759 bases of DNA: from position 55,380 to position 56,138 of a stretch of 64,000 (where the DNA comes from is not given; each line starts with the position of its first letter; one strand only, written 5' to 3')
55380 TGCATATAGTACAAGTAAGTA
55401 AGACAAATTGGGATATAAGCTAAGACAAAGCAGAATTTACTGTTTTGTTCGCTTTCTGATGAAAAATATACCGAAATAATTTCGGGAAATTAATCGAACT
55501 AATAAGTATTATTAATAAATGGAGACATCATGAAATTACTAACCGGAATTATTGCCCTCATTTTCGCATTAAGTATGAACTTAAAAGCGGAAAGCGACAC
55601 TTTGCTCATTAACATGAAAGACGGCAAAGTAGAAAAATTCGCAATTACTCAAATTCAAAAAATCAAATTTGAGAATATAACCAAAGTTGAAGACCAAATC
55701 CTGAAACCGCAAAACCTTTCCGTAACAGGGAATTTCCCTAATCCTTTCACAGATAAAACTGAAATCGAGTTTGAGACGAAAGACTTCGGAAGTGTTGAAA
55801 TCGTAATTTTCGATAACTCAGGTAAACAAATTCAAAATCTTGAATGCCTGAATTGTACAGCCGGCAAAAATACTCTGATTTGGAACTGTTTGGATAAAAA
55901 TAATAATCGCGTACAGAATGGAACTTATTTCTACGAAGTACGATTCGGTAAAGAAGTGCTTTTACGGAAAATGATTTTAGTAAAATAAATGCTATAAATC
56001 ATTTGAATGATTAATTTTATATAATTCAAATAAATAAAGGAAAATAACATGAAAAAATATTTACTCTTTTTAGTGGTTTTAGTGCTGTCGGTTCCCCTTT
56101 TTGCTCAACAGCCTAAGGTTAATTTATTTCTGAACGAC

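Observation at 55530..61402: A roughly 28-aa N-terminal repeat module shared by both FISUMP proteins (three copies each) and the small T9SS protein (one copy).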

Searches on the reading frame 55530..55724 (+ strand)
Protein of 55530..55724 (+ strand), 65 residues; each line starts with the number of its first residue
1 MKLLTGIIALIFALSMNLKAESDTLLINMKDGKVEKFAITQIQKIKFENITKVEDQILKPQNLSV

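Call 9: search_protein_families(library=ncbifam, proteins=[window:55530-55724:+], max_evalue=10)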
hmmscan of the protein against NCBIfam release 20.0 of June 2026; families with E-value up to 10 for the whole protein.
seq(65 aa): 1 family
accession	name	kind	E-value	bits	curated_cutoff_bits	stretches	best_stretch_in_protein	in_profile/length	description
NF047433.1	Lepto_7_Nterm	domain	9.1e-05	22.1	43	1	19-49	32-62/63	LA_0442/LA_0875 N-terminal domain-containing protein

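Call 10: search_protein_families(library=pfam, proteins=[window:55530-55724:+], max_evalue=10)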
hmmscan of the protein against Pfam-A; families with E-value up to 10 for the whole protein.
seq(65 aa): 2 families
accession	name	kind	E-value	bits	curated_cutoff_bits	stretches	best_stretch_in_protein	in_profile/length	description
PF25343.1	PH_UBFD1_C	-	0.041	14.6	27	1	16-55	40-78/113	C-terminal PH-like domain in UBFD1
PF06276.17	FhuF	-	0.15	13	25.2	1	3-57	11-65/161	Ferric iron reductase FhuF-like transporter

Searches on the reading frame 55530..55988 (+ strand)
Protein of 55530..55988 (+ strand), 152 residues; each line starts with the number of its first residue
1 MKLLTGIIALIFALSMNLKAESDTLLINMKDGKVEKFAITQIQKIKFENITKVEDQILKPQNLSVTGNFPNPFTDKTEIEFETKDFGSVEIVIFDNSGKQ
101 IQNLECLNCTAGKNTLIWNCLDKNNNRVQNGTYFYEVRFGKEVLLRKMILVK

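Call 3: search_protein_families(library=pfam, proteins=[window:55530-55988:+], max_evalue=1)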
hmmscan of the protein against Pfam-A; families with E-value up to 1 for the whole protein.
window:55530-55988:+ (152 aa): 3 families
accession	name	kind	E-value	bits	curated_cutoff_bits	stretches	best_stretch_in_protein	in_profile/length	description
PF18962.6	Por_Secre_tail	-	9.7e-08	32.6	27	1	69-149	2-74/75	Secretion system C-terminal sorting domain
PF13860.13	FlgD_ig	-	1.3e-07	31.9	27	1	73-137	6-73/79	FlgD Ig-like domain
PF13585.12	CHU_C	-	4e-05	24.1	27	1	74-139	15-72/86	CHU_C Type IX secretion signal domain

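Call 4: search_protein_families(library=ncbifam, proteins=[window:55530-55988:+], max_evalue=1)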
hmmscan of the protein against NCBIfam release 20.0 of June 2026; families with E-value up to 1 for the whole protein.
window:55530-55988:+ (152 aa): 11 families
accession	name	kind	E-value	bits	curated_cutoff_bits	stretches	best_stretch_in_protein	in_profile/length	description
NF052323.1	T9SSA_dep_M6i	equivalog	3.4e-10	38.5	600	1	43-138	938-1025/1043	T9SS-dependent M6-like inactivated metalloprotease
NF033707.1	T9SS_sortase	equivalog_domain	9.3e-10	36.8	420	1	63-138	996-1076/1095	type IX secretion system sortase PorU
TIGR04183.1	Por_Secre_tail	domain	5.1e-08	32.8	23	1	69-149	2-70/72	T9SS type A sorting domain-containing protein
NF038113.1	T9SSA_dep_M36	equivalog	1.3e-07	30.2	885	1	33-150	767-867/869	T9SS-dependent M36 family metallopeptidase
NF005176.1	PRK06655.1-1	equivalog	3.9e-06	26.9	230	1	77-137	88-147/197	flagellar hook assembly protein FlgD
NF047433.1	Lepto_7_Nterm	domain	0.00051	19.7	43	1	19-49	32-62/63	LA_0442/LA_0875 N-terminal domain-containing protein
NF009277.0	PRK12634.1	equivalog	0.0017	18.5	333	1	86-133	121-168/221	flagellar basal body rod modification protein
NF009453.0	PRK12813.1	equivalog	0.012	15.1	264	1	85-138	122-172/223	flagellar basal body rod modification protein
TIGR04131.1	Bac_Flav_CTERM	domain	0.021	15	35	1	84-142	24-74/85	T9SS type B sorting domain-containing protein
NF009276.0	PRK12633.1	equivalog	0.042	13.6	383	1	85-137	127-179/234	flagellar basal body rod modification protein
NF009452.0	PRK12812.1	equivalog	0.044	13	258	1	85-138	150-205/289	flagellar basal body rod modification protein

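Call 17: find_homologous_proteins(query=window:55530-55988:+, max_evalue=0.001)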
Query window:55530-55988:+ (152 aa): 28 proteins with E <= 0.001 among 44 candidates.
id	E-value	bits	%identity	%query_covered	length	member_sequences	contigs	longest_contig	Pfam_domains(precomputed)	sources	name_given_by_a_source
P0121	4.5e-93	327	100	100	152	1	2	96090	PF18962.8,PF13860.13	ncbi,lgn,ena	-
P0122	6.8e-54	200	65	90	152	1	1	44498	PF18962.8,PF13860.13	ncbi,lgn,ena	-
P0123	6.3e-53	197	60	100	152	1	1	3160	PF18962.8,PF13860.13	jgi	jgi:flagellar hook assembly protein FlgD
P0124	4.0e-52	194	59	100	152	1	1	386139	PF18962.8,PF13860.13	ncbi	ncbi:MAG: T9SS type A sorting domain-containing protein [bacterium]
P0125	2.2e-51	192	59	100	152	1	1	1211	PF18962.8,PF13860.13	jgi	jgi:flagellar hook assembly protein FlgD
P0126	6.0e-51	190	58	100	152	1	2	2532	PF18962.8,PF13860.13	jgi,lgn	jgi:hypothetical protein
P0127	1.3e-48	183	58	99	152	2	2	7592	PF13585.13,PF18962.8,PF13860.13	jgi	-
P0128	1.3e-48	183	55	100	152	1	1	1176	PF18962.8,PF13860.13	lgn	-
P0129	1.6e-48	182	55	100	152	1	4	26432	PF18962.8,PF13860.13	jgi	jgi:flagellar hook assembly protein FlgD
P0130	7.0e-48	180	58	99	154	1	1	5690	PF13585.13,PF18962.8,PF13860.13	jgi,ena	-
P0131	9.4e-48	180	54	100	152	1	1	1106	PF18962.8,PF13860.13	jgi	-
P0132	3.2e-47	178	60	95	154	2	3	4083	PF18962.8,PF13860.13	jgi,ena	-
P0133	3.9e-47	178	58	98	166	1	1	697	PF18962.8,PF13860.13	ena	-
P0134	2.0e-46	175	60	88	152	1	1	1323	PF18962.8,PF13860.13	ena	-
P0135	3.8e-46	175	55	100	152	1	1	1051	PF18962.8,PF13860.13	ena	-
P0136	5.4e-46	174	57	95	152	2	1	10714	PF18962.8,PF13860.13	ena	-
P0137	1.8e-45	172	56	99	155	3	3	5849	PF18962.8,PF13860.13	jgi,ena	-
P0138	4.3e-45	171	60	88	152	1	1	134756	PF13585.13,PF18962.8,PF13860.13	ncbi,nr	ncbi:MAG: Por secretion system C-terminal sorting protein [Ignavibacteria bacterium]|nr:Por secretio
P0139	3.1e-44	168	55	100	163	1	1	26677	PF13585.13,PF18962.8,PF13860.13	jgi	jgi:flagellar hook assembly protein FlgD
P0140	3.8e-44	168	53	100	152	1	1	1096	PF18962.8,PF13860.13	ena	-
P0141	7.3e-44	167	53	100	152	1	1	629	PF18962.8,PF13860.13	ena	-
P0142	9.4e-44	167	54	99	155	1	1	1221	PF18962.8,PF13860.13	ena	-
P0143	1.8e-43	166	58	88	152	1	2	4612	PF18962.8,PF13860.13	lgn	-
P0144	4.7e-42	161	52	100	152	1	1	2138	PF18962.8,PF13860.13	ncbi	-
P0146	2.3e-38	149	49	98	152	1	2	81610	PF18962.8,PF13860.13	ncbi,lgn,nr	ncbi:MAG: T9SS type A sorting domain-containing protein [Bacteroidetes bacterium]|nr:MAG: T9SS type 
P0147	2.0e-36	143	51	99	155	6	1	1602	PF18962.8,PF13860.13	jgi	-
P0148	1.5e-32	131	57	74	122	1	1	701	PF18962.8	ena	-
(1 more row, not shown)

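Call 26: find_encoding_contigs(protein=P0124, flank=8000, max_places=2)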
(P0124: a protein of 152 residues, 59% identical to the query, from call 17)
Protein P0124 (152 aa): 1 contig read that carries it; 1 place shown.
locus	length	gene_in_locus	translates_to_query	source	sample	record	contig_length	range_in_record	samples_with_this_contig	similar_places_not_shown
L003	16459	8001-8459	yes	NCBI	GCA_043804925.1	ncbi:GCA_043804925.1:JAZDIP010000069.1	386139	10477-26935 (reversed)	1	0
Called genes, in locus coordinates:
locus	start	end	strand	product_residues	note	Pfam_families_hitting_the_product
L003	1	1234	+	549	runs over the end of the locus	PF18962:Por_Secre_tail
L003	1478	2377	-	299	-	-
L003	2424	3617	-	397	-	PF08534:Redoxin, PF00578:AhpC-TSA, PF00085:Thioredoxin (faint), PF13098:Thioredoxin_2 (weak), PF13905:Thioredoxin_8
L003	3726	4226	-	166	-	-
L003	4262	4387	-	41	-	-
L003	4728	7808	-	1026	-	PF00005:ABC_tran (faint), PF02463:SMC_N (faint), PF13555:AAA_29 (faint), PF20703:nSTAND1 (faint), PF17760:UvrA_inter, PF17755:UvrA_DNA-bind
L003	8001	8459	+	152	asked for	PF13860:FlgD_ig (weak), PF18962:Por_Secre_tail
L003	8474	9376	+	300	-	PF09603:Fib_succ_major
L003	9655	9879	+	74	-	-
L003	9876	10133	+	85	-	PF06769:YoeB_toxin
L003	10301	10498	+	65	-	PF10047:DUF2281 (weak)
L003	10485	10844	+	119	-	PF02452:PemK_toxin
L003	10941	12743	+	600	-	PF01833:TIG, PF20144:TIG_SUH (faint), PF01833:TIG, PF03781:FGE-sulfatase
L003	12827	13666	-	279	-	PF08242:Methyltransf_12 (faint), PF13489:Methyltransf_23, PF07021:MetW (faint), PF13847:Methyltransf_31 (faint), PF08241:Methyltransf_11 (faint)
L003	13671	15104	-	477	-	PF04932:Wzy_C (weak)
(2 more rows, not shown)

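Call 27: find_encoding_contigs(protein=P0138, flank=8000, max_places=2)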
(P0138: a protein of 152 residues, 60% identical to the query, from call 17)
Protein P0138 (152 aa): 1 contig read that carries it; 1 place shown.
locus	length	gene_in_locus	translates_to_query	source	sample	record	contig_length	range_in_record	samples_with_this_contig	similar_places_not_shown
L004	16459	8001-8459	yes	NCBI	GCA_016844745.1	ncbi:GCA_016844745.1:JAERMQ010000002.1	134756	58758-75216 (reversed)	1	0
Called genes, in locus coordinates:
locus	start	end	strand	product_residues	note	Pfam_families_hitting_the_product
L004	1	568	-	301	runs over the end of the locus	PF00494:SQS_PSY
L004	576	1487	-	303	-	PF00494:SQS_PSY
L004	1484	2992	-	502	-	-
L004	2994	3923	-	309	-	PF02899:Phage_int_SAM_1, PF00589:Phage_integrase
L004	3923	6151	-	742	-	PF07697:7TMR-HDED, PF07698:7TM-7TMR_HD, PF01966:HD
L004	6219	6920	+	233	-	PF20260:PUA_4 (weak), PF04452:Methyltrans_RNA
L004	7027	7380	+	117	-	-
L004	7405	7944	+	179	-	PF02075:RuvC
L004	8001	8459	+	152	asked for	PF13585:CHU_C (weak), PF18962:Por_Secre_tail, PF13860:FlgD_ig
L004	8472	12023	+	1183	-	PF01833:TIG, PF09603:Fib_succ_major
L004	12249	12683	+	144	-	PF13650:Asp_protease_2, PF13975:gag-asp_proteas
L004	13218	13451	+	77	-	-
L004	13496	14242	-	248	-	PF19293:CdaA_N, PF02457:DAC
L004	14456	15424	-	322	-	PF01695:IstB_IS21 (faint), PF02562:PhoH, PF13245:AAA_19 (weak), PF13604:AAA_30 (weak)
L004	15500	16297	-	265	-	PF19220:Rod_CreS (weak)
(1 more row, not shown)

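Call 28: find_encoding_contigs(protein=P0146, flank=8000, max_places=2)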
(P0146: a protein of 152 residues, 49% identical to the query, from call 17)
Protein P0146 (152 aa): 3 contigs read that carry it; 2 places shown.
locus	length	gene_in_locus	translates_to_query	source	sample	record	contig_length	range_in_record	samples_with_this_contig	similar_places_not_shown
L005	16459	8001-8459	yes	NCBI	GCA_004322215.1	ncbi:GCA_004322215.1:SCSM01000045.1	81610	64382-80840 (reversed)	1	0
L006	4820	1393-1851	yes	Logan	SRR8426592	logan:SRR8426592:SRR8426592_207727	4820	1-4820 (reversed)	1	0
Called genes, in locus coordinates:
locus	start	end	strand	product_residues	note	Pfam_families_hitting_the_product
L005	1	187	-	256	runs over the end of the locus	PF01145:Band_7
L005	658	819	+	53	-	-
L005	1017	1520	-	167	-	PF00731:AIRC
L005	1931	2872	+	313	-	PF08240:ADH_N, PF00107:ADH_zinc_N, PF13602:ADH_zinc_N_2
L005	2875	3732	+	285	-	PF09719:C_GCAxxG_C_C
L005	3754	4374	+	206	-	PF01209:Ubie_methyltran, PF05219:DREV (weak), PF13489:Methyltransf_23, PF05175:MTS (weak), PF13847:Methyltransf_31, PF08241:Methyltransf_11, PF08242:Methyltransf_12, PF13649:Methyltransf_25, +1 more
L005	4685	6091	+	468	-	PF02874:ATP-synt_ab_N, PF00006:ATP-synt_ab, PF22919:ATP-synt_VA_C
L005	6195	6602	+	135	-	PF02823:ATP-synt_DE_N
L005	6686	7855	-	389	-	-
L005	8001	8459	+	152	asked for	PF18962:Por_Secre_tail, PF13860:FlgD_ig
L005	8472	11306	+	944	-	PF17957:Big_7 (weak), PF13385:Laminin_G_3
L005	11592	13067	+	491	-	PF00478:IMPDH, PF03060:NMO (faint), PF00571:CBS, PF01207:Dus (faint)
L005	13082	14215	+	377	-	PF01321:Creatinase_N, PF00557:Peptidase_M24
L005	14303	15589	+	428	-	PF13439:Glyco_transf_4, PF00534:Glycos_transf_1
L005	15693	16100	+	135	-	PF18498:DUF5618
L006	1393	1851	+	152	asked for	PF18962:Por_Secre_tail, PF13860:FlgD_ig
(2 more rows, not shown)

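Call 32: find_related_loci(query=A2, collection=genome_contigs, flank=6000)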
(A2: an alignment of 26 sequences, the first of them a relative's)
Query A2 (152 aa) in genome_contigs; peptide patterns used: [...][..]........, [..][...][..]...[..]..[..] (x = any residue, [..] = any of these).
283 stretches matched a pattern; 104 encode a relative of the query (tblastn E <= 1e-3); the best 80 are kept; 80 distinct loci.
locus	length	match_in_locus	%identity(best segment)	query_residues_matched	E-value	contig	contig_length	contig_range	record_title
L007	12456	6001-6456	59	1-152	4e-59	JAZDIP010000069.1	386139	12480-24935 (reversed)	MAG: bacterium isolate MEGAHIT-group-0.412 k141_1668860, whole genome shotgun sequence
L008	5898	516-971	60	1-152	1e-58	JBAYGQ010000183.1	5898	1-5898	MAG: Bacteroidota bacterium isolate SO_2016_GW1_129 scaffold25955_OW334_2016, whole genome shotgun sequence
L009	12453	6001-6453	59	1-152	8e-58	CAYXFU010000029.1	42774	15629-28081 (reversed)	MAG TPA_asm: uncultured Hyphomicrobiales bacterium isolate SRP272421_co4_697 genome assembly, contig: NODE_1473_length_4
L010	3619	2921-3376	55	1-152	4e-56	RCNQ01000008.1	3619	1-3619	MAG: Bacteroidetes/Chlorobi group bacterium ChocPot_Mid ChocPot_contig_254, whole genome shotgun sequence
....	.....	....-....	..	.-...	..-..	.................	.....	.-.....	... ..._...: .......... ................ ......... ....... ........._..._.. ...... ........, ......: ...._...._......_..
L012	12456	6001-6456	53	1-152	1e-55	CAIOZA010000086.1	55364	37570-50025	MAG: uncultured Ignavibacteria bacterium isolate KTt_bin-1687 genome assembly, contig: bin-1687:086/148, whole genome sh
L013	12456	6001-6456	55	1-152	9e-55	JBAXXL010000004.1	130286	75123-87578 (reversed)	MAG: bacterium isolate ELA738 MAG738_4, whole genome shotgun sequence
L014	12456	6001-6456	57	1-152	7e-55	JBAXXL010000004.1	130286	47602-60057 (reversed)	MAG: bacterium isolate ELA738 MAG738_4, whole genome shotgun sequence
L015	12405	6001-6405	61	18-152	1e-54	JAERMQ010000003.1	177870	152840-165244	MAG: Ignavibacteria bacterium isolate CoA_1_bin.73 scaffold_3, whole genome shotgun sequence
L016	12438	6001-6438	55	3-149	1e-53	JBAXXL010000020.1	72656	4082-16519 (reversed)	MAG: bacterium isolate ELA738 MAG738_20, whole genome shotgun sequence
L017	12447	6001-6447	58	6-152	1e-53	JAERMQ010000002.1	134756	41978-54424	MAG: Ignavibacteria bacterium isolate CoA_1_bin.73 scaffold_2, whole genome shotgun sequence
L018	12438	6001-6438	57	7-152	6e-53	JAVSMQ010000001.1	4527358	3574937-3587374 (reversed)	MAG: Candidatus Kapaibacterium sp. isolate NRBC_bin_5 Kapabacteria_MAG, whole genome shotgun sequence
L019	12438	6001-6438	56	7-152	2e-52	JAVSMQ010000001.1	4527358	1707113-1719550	MAG: Candidatus Kapaibacterium sp. isolate NRBC_bin_5 Kapabacteria_MAG, whole genome shotgun sequence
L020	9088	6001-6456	53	1-152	5e-52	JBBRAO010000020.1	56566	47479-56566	MAG: Candidatus Kapaibacterium sp. isolate Co_metawrap_2299 Cmw_2299_k141_20648573_length_56566_cov_22.9969, whole genom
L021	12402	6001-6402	60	19-152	2e-50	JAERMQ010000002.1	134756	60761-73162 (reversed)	MAG: Ignavibacteria bacterium isolate CoA_1_bin.73 scaffold_2, whole genome shotgun sequence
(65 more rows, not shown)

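Call 55: search_protein_families(library=ncbifam, alignment_id=A2, max_evalue=0.01)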
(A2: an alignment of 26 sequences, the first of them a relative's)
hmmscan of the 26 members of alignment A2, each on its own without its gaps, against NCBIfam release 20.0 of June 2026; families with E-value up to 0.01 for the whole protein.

A. member 1, P0121 (152 aa): 7 families
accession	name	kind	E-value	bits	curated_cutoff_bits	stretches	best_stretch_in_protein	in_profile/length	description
NF052323.1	T9SSA_dep_M6i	equivalog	3.4e-10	38.5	600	1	43-138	938-1025/1043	T9SS-dependent M6-like inactivated metalloprotease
NF033707.1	T9SS_sortase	equivalog_domain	9.3e-10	36.8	420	1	63-138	996-1076/1095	type IX secretion system sortase PorU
TIGR04183.1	Por_Secre_tail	domain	5.1e-08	32.8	23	1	69-149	2-70/72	T9SS type A sorting domain-containing protein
NF038113.1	T9SSA_dep_M36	equivalog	1.3e-07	30.2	885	1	33-150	767-867/869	T9SS-dependent M36 family metallopeptidase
NF005176.1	PRK06655.1-1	equivalog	3.9e-06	26.9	230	1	77-137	88-147/197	flagellar hook assembly protein FlgD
NF047433.1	Lepto_7_Nterm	domain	0.00051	19.7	43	1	19-49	32-62/63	LA_0442/LA_0875 N-terminal domain-containing protein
NF009277.0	PRK12634.1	equivalog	0.0017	18.5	333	1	86-133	121-168/221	flagellar basal body rod modification protein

B. families by the number of members that match (of 26 scanned): 17 families
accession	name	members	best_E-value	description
NF033707.1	T9SS_sortase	26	1.9e-11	type IX secretion system sortase PorU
NF052323.1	T9SSA_dep_M6i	26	3.4e-11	T9SS-dependent M6-like inactivated metalloprotease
NF038113.1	T9SSA_dep_M36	26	8.5e-09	T9SS-dependent M36 family metallopeptidase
NF005176.1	PRK06655.1-1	26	9e-09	flagellar hook assembly protein FlgD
TIGR04183.1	Por_Secre_tail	25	1.1e-10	T9SS type A sorting domain-containing protein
NF009277.0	PRK12634.1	23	8.7e-07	flagellar basal body rod modification protein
NF009453.0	PRK12813.1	17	8.6e-05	flagellar basal body rod modification protein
NF009276.0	PRK12633.1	15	0.0001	flagellar basal body rod modification protein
NF004496.1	PRK05842.1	14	1.5e-05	flagellar hook assembly protein FlgD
NF009452.0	PRK12812.1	13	4.5e-07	flagellar basal body rod modification protein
NF052228.1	T9SS_PorZ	10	8.3e-06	type IX secretion system anionic LPS delivery protein PorZ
NF047433.1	Lepto_7_Nterm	6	0.00051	LA_0442/LA_0875 N-terminal domain-containing protein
TIGR04131.1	Bac_Flav_CTERM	6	0.001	T9SS type B sorting domain-containing protein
TIGR01414.1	autotrans_barl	1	0.00095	autotransporter outer membrane beta-barrel domain-containing protein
TIGR04366.1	cupin_WbuC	1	0.0065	WbuC family cupin fold metalloprotein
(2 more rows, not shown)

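Call 57: predict_structure(alignment_id=A2)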
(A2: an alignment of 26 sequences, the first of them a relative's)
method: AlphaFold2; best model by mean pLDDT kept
length: 152 residues; sequences in the alignment: 26
mean_pLDDT: 76.9   pTM: 0.53
mean pLDDT of the five models: 76.9, 76.8, 76.2, 75.4, 75.4
residues with pLDDT >= 90: 35; 70-90: 74; 50-70: 24; < 50: 19
segments of 3 or more residues with pLDDT < 50: 52-60, 65-72
pLDDT, mean of each block of 10 residues (from residue 1): 86 72 74 79 61 46 48 70 87 93 92 90 90 88 77 77
secondary structure, 60 per line:
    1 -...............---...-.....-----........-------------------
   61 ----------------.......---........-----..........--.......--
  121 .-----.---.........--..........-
elements in order: H2-16 E24-28 E34-38 E77-83 E87-94 E100-109 E112-118 E131-139 E142-151
